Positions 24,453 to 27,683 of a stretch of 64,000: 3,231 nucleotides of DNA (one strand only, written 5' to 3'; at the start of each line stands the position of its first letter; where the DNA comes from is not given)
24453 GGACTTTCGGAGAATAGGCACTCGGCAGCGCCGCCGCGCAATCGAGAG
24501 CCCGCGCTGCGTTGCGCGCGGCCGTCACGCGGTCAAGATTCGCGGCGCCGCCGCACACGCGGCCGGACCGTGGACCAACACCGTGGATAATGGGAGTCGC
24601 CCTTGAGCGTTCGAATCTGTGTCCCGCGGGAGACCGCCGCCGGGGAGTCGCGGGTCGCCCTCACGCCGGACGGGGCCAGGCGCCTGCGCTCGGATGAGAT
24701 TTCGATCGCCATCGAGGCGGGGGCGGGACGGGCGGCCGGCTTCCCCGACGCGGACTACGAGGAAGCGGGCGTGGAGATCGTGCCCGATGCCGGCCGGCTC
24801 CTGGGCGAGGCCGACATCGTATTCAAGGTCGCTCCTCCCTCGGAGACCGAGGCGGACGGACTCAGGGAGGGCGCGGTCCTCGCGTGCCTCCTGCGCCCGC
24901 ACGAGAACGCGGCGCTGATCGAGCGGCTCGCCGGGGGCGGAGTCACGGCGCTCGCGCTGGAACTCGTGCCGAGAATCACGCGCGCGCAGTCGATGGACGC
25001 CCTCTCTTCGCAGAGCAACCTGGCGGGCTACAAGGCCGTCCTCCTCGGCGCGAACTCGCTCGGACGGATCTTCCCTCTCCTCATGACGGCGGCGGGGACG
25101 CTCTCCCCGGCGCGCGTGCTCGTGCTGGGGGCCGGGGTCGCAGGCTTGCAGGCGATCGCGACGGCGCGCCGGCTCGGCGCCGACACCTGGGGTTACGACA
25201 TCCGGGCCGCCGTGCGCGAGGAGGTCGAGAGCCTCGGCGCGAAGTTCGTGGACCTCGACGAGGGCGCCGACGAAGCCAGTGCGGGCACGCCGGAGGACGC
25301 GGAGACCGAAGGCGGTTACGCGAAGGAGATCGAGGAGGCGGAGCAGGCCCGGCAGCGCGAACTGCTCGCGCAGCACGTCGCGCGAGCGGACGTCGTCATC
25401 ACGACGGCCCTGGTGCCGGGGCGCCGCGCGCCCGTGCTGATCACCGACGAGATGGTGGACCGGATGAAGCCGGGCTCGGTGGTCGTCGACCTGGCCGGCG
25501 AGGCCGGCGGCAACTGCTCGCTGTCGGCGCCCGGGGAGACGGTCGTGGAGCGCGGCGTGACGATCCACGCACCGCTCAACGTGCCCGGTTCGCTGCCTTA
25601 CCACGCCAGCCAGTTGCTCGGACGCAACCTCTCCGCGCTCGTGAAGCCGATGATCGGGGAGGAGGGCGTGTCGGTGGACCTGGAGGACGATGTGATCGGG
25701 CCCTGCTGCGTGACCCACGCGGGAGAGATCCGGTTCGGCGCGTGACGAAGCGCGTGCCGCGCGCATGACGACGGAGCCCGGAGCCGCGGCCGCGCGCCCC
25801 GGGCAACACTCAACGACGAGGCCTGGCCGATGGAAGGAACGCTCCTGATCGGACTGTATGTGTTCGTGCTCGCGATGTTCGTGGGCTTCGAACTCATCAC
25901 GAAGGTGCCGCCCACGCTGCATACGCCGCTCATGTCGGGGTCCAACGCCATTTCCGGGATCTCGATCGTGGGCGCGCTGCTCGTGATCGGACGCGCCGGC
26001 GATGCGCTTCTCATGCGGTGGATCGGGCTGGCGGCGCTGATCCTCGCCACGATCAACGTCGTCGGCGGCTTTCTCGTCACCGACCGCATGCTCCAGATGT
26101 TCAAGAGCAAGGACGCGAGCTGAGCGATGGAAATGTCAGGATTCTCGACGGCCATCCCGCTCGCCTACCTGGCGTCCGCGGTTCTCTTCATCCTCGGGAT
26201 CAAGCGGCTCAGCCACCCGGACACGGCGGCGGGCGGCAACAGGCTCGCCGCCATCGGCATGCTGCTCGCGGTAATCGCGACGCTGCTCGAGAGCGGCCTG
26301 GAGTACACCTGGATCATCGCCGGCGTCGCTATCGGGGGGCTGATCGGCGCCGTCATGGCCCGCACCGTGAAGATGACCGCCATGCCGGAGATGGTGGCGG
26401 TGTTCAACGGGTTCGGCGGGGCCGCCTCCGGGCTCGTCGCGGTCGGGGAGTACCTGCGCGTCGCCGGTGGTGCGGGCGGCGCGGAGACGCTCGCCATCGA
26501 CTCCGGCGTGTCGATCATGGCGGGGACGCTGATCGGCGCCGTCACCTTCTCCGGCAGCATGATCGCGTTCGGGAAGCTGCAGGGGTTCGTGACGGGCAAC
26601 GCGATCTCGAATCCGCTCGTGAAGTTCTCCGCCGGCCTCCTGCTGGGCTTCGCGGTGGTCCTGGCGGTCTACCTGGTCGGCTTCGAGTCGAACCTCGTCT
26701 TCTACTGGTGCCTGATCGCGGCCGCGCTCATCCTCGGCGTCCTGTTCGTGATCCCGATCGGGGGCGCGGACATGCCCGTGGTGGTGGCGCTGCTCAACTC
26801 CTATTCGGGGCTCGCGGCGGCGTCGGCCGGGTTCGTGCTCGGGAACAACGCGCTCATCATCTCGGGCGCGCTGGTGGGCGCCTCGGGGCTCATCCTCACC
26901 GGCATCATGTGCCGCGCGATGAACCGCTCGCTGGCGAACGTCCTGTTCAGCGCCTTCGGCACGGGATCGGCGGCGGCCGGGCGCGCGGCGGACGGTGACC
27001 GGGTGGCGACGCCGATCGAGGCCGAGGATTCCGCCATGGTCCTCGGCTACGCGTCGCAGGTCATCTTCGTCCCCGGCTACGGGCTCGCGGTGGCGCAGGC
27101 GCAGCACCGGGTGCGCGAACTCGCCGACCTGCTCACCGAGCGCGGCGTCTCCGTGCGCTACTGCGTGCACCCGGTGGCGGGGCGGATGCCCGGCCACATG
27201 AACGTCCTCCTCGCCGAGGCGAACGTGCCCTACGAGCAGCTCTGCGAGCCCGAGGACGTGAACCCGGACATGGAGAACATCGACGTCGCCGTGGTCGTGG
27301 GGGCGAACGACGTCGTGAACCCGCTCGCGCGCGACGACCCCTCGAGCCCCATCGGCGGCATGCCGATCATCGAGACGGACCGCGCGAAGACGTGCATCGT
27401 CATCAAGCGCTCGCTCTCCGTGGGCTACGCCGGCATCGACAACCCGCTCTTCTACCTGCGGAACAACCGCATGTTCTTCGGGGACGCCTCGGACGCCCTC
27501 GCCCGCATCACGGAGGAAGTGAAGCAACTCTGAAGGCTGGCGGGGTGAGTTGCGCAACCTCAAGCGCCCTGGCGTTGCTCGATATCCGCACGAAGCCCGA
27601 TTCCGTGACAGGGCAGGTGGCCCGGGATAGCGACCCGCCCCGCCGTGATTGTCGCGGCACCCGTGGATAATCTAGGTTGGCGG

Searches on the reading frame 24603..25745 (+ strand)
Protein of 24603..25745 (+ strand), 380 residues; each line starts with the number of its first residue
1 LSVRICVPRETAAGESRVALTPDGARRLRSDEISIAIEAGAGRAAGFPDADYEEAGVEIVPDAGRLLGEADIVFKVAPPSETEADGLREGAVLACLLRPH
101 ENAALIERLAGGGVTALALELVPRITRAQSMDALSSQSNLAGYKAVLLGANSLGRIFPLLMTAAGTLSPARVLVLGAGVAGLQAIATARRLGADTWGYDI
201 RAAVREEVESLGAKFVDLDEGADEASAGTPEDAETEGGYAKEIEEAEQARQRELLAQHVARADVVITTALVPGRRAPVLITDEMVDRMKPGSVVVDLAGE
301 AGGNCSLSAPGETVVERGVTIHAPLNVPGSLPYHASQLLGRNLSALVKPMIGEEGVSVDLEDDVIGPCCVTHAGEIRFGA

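Call 76: search_protein_families(library=pfam, proteins=[window:24603-25745:+])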
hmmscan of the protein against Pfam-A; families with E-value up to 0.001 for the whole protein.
window:24603-25745:+ (380 aa): 3 families
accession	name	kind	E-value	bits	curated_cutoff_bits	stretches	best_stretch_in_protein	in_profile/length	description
PF01262.27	AlaDh_PNT_C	-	6.6e-63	212.4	23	1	145-377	1-212/214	Alanine dehydrogenase/PNT, C-terminal domain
PF05222.21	AlaDh_PNT_N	-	1e-43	149.2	30.4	1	7-141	2-136/136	Alanine dehydrogenase/PNT, N-terminal domain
PF02826.25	2-Hacid_dh_C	-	3.7e-07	30.1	25.1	0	166-225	33-92/178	D-isomer specific 2-hydroxyacid dehydrogenase, NAD binding domain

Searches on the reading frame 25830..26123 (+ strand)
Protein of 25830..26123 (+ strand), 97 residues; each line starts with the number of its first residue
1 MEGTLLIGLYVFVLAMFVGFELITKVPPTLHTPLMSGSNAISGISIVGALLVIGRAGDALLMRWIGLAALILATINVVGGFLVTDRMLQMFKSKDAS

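Call 90: search_protein_families(library=pfam, proteins=[window:25830-26123:+], max_evalue=0.00001)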
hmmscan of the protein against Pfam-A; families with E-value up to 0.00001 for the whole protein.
window:25830-26123:+ (97 aa): 1 family
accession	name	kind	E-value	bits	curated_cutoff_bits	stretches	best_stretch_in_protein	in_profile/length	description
PF12769.12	PNTB_4TM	-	1.7e-35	121.8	26.2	1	9-92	2-84/85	4TM region of pyridine nucleotide transhydrogenase, mitoch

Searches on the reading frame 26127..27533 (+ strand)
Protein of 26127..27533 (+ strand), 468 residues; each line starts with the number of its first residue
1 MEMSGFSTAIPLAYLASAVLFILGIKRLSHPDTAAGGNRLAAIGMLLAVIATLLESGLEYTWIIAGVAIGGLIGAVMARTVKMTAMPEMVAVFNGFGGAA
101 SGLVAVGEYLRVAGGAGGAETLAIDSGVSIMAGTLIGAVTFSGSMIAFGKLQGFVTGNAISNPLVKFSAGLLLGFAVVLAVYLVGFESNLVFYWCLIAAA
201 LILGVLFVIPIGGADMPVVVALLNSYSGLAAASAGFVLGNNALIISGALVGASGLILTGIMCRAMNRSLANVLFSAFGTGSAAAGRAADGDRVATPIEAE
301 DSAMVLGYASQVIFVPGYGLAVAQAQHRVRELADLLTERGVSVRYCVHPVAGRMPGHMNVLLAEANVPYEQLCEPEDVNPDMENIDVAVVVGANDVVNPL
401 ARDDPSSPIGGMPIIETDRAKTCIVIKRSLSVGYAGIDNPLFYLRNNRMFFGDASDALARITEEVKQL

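Call 76: search_protein_families(library=pfam, proteins=[window:26127-27533:+])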
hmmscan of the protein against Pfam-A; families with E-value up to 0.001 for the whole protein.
window:26127-27533:+ (468 aa): 1 family
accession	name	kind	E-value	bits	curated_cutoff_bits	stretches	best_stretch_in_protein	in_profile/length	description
PF02233.22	PNTB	-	2.2e-179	597.6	31.7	1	12-463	3-455/456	NAD(P) transhydrogenase beta subunit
